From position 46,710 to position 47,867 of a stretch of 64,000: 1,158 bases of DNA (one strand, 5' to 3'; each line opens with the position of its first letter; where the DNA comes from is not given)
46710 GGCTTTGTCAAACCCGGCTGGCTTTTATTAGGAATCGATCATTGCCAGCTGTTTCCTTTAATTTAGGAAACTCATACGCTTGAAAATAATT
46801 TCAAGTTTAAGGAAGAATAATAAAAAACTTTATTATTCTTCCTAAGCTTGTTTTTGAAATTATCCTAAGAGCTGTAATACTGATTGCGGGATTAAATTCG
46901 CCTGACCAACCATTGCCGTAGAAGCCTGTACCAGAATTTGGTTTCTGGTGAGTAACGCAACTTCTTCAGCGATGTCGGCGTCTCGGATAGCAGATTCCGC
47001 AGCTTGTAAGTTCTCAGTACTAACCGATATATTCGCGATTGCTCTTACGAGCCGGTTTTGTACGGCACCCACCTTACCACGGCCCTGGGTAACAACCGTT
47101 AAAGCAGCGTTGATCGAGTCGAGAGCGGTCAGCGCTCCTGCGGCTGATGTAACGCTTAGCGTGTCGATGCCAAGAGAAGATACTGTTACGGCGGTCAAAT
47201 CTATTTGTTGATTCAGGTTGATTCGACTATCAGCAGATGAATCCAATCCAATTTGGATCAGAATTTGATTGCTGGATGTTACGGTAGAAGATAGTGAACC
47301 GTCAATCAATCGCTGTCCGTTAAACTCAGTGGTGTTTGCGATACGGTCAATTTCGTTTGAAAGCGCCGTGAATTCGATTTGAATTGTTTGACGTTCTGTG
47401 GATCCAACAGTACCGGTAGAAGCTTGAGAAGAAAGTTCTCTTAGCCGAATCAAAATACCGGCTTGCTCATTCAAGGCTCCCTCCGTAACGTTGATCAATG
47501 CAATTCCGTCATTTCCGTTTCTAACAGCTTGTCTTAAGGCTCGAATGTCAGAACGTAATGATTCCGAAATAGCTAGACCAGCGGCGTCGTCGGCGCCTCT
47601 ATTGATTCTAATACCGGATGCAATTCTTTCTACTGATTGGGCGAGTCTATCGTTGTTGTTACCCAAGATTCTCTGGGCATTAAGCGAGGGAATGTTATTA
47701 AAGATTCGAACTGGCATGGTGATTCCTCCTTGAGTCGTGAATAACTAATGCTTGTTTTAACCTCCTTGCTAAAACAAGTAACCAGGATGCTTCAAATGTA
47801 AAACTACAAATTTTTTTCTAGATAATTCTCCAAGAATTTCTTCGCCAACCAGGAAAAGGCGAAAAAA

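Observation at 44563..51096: Five tandem flagellin paralogues organised as repeated promoter-leader-CDS cassettes, isolated from other flagellar genes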

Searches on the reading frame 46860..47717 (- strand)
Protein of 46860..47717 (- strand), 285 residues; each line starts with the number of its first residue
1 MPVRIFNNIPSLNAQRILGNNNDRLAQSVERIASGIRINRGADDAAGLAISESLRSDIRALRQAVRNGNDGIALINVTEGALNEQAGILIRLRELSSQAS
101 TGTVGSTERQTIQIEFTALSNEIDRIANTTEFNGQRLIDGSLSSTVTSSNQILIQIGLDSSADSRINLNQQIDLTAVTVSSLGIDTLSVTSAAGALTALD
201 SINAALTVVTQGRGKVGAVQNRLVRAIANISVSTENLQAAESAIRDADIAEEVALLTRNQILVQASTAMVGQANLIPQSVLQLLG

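Call 4: search_protein_families(library=pfam, proteins=[window:46860-47717:-], max_evalue=0.01)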
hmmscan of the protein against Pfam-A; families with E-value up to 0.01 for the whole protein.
window:46860-47717:- (285 aa): 2 families
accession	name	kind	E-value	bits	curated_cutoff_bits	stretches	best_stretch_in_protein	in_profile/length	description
PF00669.25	Flagellin_N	-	1.4e-41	142.3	26.6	1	6-141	2-137/139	Bacterial flagellin N-terminal helical region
PF00700.27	Flagellin_C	-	4.8e-24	84.9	23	1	199-284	1-86/86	Bacterial flagellin C-terminal helical region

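Call 13: find_related_loci(query=window:46860-47717:-, collection=genome_contigs, flank=10000)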
Query window:46860-47717:- (285 aa) in genome_contigs; peptide patterns used: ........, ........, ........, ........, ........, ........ (x = any residue, [..] = any of these).
598 stretches matched a pattern (row limit reached: there are more); 197 encode a relative of the query (tblastn E <= 1e-3); the best 80 are kept; 72 distinct loci.
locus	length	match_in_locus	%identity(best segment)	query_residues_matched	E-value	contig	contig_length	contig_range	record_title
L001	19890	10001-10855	96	1-285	1e-171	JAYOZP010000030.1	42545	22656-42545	MAG: Nitrospinales bacterium isolate 139561_S162_rosella_bins.tsv.096 NODE_874_length_42545_cov_6.883714, whole genome s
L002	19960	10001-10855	96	1-285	3e-171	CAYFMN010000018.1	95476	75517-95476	MAG TPA_asm: uncultured Nitrospinota bacterium isolate ERP019367_co1_96 genome assembly, contig: NODE_306_length_95476_c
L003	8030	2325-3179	95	1-285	6e-171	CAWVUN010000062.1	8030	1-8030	MAG TPA_asm: uncultured bacterium isolate ERR3589563_binner13_82 genome assembly, contig: ERZ7462600.8772, whole genome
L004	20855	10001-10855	85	1-285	7e-154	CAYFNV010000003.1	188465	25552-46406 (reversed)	MAG TPA_asm: uncultured Nitrospina sp. isolate ERP019367_co1_61 genome assembly, contig: NODE_102_length_188465_cov_26.7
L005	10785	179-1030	83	1-284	3e-153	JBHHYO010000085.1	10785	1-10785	MAG: Nitrospinales bacterium isolate Maj_2_bin.45 NODE_3468_length_10785_cov_14.840261, whole genome shotgun sequence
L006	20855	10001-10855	86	1-285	7e-153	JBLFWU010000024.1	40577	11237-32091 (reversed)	MAG: Nitrospinales bacterium isolate 3300053785_124 Ga0535658_0001417, whole genome shotgun sequence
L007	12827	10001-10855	84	1-285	8e-153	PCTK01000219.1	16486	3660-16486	MAG: Nitrospinae bacterium CG22_combo_CG10-13_8_21_14_all_47_10 CG22_scaffold_2047_c, whole genome shotgun sequence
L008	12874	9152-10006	85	1-285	4e-152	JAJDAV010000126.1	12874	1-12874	MAG: Nitrospinaceae bacterium isolate OFTM135 OFTM135_125, whole genome shotgun sequence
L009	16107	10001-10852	83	1-284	3e-152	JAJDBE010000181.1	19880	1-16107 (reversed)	MAG: Nitrospinaceae bacterium isolate OFTM6 OFTM6_180, whole genome shotgun sequence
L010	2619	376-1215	85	1-280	1e-160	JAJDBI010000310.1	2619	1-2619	MAG: Nitrospinaceae bacterium isolate OFTM91 OFTM91_309, whole genome shotgun sequence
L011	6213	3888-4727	85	1-280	6e-152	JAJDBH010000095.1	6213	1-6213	MAG: Nitrospinaceae bacterium isolate OFTM387 OFTM387_94, whole genome shotgun sequence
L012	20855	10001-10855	83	1-285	8e-151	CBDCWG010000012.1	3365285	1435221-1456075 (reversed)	MAG: Nitrospinales bacterium isolate a2619a5f-0194-4d6d-9150-7445cf304463 genome assembly, contig: contig_12, whole geno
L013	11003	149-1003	83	1-285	5e-151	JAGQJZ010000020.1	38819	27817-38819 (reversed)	MAG: Nitrospina sp. isolate HKST-UBA01 NODE_21_length_38819_cov_5.142197, whole genome shotgun sequence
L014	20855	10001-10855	83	1-285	8e-151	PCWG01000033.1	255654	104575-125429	MAG: Nitrospinae bacterium CG11_big_fil_rev_8_21_14_0_20_45_15 CG11_8_21_14_0.20_scaffold_26_c, whole genome shotgun seq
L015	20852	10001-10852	84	1-284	9e-151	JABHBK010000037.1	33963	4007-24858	MAG: Nitrospina sp. isolate SI036_bin78 k141_488313, whole genome shotgun sequence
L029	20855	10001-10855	82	1-285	5e-144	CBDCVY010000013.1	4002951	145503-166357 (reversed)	MAG: Nitrospinaceae bacterium isolate b0709e44-287e-4b74-9289-be2073200a22 genome assembly, contig: contig_13, whole gen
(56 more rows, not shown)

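Call 44: search_protein_families(library=pfam, proteins=[L004:7977-8711:+], max_evalue=0.05)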
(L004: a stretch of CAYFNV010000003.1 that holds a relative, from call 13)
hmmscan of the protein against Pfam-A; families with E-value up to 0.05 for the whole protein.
L004:7977-8711:+ (245 aa): 2 families
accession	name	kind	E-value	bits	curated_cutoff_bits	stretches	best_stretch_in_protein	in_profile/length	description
PF00669.25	Flagellin_N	-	5.1e-08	33.5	26.6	1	34-118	53-137/139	Bacterial flagellin N-terminal helical region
PF06248.19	Zw10_N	-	0.033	15.2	26.3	0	43-79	25-61/93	Centromere/kinetochore Zw10 N-terminal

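Call 58: search_solved_structures(query=window:46863-47717:-, max_evalue=1e-20, show_alignments=0)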
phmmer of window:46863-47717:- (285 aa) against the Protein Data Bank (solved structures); distinct sequences matched with E-value up to 1e-20: 58.
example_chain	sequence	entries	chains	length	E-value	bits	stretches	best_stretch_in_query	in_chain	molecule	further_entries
6b5b_F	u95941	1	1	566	7.7e-58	199.6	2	5-214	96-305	Flagellin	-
6gow_D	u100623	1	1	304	1.1e-57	199.1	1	4-204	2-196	Flagellin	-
5maw_D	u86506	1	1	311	1.5e-57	198.7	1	4-204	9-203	Flagellin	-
5wjx_A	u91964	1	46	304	1.7e-57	198.5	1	4-204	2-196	Flagellin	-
5wjt_A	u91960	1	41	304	1.7e-57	198.4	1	4-204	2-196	Flagellin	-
5wjw_A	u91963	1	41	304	1.9e-57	198.3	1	4-204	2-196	Flagellin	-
5wjv_A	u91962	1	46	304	4.4e-57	197.1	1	4-204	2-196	Flagellin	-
10lk_A4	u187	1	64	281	4.5e-57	197.1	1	5-284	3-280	Flagellin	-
5wjy_A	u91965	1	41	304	5.5e-57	196.8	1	4-204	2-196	Flagellin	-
5wju_A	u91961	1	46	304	1.1e-56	195.8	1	4-204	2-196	Flagellin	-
5wjz_A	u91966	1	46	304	1.9e-56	195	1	4-204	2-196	Flagellin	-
9lrz_A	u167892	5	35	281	1.3e-55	192.3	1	5-284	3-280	Flagellin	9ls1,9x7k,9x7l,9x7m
9pil_Fd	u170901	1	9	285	3.5e-55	190.9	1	6-284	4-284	Flagellin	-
10pp_A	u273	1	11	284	4.2e-55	190.6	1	6-284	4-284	Flagellin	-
8jmv_A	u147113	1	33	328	5.4e-54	187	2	4-143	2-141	Flagella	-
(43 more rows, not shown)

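Call 70: search_protein_families(library=ncbifam, proteins=[window:46863-47717:-, L029:7624-8358:+, L004:7977-8711:+], max_evalue=0.05)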
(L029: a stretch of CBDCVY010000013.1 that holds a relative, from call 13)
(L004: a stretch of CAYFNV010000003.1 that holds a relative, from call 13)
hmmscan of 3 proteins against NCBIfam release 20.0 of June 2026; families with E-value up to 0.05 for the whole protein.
window:46863-47717:- (285 aa): 30 families (the best 25 are shown)
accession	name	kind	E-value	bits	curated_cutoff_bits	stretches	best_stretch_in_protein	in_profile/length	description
NF009448.0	PRK12806.1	equivalog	7.5e-74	249.2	531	2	4-170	4-173/475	flagellin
NF009444.0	PRK12802.1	equivalog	6.3e-68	229.4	332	1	4-284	4-281/282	flagellin domain-containing protein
NF009446.0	PRK12804.1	subfamily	9.1e-66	222.4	352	1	4-284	2-300/301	flagellin Hag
NF006467.0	PRK08869.1-2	subfamily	5.3e-65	220.1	443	2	5-168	5-169/400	flagellin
NF006466.0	PRK08869.1-1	subfamily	1.1e-62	212.8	426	2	1-168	1-161/377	flagellin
NF006469.0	PRK08869.1-4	equivalog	6.8e-59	200.1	627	2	1-146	1-146/377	flagellin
NF006468.0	PRK08869.1-3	subfamily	9.6e-58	196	436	2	1-145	1-145/378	polar flagellin E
NF009449.0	PRK12807.1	subfamily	3e-57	194.4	347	1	4-284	2-286/287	flagellin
NF005294.0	PRK06819.1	subfamily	6.1e-54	184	387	2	5-191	5-182/376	FliC/FljB family flagellin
NF010115.0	PRK13588.1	subfamily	1.3e-50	172.9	503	2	1-144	1-144/514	flagellin B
NF006264.0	PRK08411.1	subfamily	4e-48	164.5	729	2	1-142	1-142/572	flagellin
NF009234.0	PRK12584.1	equivalog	6.7e-48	164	752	2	1-144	1-144/510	flagellin A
NF005953.0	PRK08026.1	subfamily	6.9e-48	164.5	619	2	8-189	8-175/548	FliC/FljB family flagellin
NF038071.1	lat_flg_LafA_2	exception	1.8e-47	162.1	365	1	1-284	1-283/284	lateral flagellin LafA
NF010116.0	PRK13589.1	subfamily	1.8e-45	155.7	983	2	1-151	1-155/576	flagellin A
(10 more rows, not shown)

L029:7624-8358:+ (245 aa): 18 families
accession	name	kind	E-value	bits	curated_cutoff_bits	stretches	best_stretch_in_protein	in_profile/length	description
NF009905.0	PRK13368.1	subfamily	1.2e-14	54.3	255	1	3-157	2-153/243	3-deoxy-manno-octulosonate cytidylyltransferase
NF003952.0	PRK05450.1-5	subfamily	3.4e-11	42.8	193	1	3-154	2-152/250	3-deoxy-manno-octulosonate cytidylyltransferase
TIGR04321.1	spiroSPASM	subfamily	1.5e-08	33.8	250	1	89-228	86-222/510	spiro-SPASM protein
TIGR00466.1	kdsB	equivalog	2.4e-08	33.7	155.2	1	6-154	5-151/241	3-deoxy-manno-octulosonate cytidylyltransferase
NF003948.0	PRK05450.1-1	equivalog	3.6e-08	32.9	281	1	3-154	5-155/248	3-deoxy-manno-octulosonate cytidylyltransferase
TIGR03584.1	PseF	equivalog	2.7e-06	27.2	205.7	1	6-65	2-57/222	pseudaminic acid cytidylyltransferase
NF003950.0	PRK05450.1-3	subfamily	5.9e-06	25.8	234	1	3-157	2-156/248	3-deoxy-manno-octulosonate cytidylyltransferase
TIGR02665.1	molyb_mobA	equivalog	6.9e-06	26.2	151.85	1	19-141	18-137/186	molybdenum cofactor guanylyltransferase MobA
NF010934.1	PRK14354.1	equivalog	7.5e-06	24.7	450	1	20-152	19-153/447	bifunctional UDP-N-acetylglucosamine diphosphorylase/glucosamine-1-phosphate N-acetyltransferase GlmU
TIGR03310.1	matur_MocA_YgfJ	equivalog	8.2e-05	22.6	186.45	1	19-184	16-177/188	molybdenum cofactor cytidylyltransferase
NF001457.0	PRK00317.1-3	equivalog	0.00025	20.6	164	1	19-180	18-176/200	molybdenum cofactor guanylyltransferase MobA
TIGR01173.1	glmU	equivalog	0.00078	18.4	366.85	1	20-151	20-152/452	bifunctional UDP-N-acetylglucosamine diphosphorylase/glucosamine-1-phosphate N-acetyltransferase GlmU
NF010935.0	PRK14355.1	equivalog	0.00091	17.9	718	1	1-127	1-131/459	bifunctional UDP-N-acetylglucosamine diphosphorylase/glucosamine-1-phosphate N-acetyltransferase GlmU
NF010937.0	PRK14357.1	equivalog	0.0017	17.3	658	1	20-152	20-150/448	bifunctional UDP-N-acetylglucosamine diphosphorylase/glucosamine-1-phosphate N-acetyltransferase GlmU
TIGR01207.1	rmlA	equivalog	0.027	13.6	360.65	1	20-121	22-127/286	glucose-1-phosphate thymidylyltransferase RfbA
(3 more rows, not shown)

L004:7977-8711:+ (245 aa): 21 families
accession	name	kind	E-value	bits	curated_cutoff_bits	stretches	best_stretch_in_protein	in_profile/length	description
NF009444.0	PRK12802.1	equivalog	3.2e-11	43.3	332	1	36-216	59-229/282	flagellin domain-containing protein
NF005294.0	PRK06819.1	subfamily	2e-09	37.4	387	1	36-217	59-226/376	FliC/FljB family flagellin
NF006467.0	PRK08869.1-2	subfamily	3.7e-09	36.2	443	1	33-122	56-145/400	flagellin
NF009448.0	PRK12806.1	equivalog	4.1e-09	35.8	531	1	37-123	60-146/475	flagellin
NF009446.0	PRK12804.1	subfamily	3.1e-07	30.2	352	1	37-163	58-181/301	flagellin Hag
NF006470.0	PRK08869.1-5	equivalog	7.9e-07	28.6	423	1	35-151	57-166/388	flagellin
NF009449.0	PRK12807.1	subfamily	6e-06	26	347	1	38-188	59-213/287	flagellin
NF009447.0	PRK12805.1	equivalog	1.6e-05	24.6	404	1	37-169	58-184/287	FliC/FljB family flagellin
NF009234.0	PRK12584.1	equivalog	9.5e-05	21.7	752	1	35-120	58-143/510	flagellin A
NF010115.0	PRK13588.1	subfamily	0.00011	21.3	503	1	36-121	59-144/514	flagellin B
NF006469.0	PRK08869.1-4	equivalog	0.00025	20.5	627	1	29-185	52-195/377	flagellin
NF006466.0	PRK08869.1-1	subfamily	0.00034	20.3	426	1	31-122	54-145/377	flagellin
NF006264.0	PRK08411.1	subfamily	0.00035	19.4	729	1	36-119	59-142/572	flagellin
NF006468.0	PRK08869.1-3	subfamily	0.0014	17.7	436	1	32-123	55-146/378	polar flagellin E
NF005187.0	PRK06663.1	equivalog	0.0017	17.2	337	1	34-119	56-141/419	flagellar hook-associated protein 3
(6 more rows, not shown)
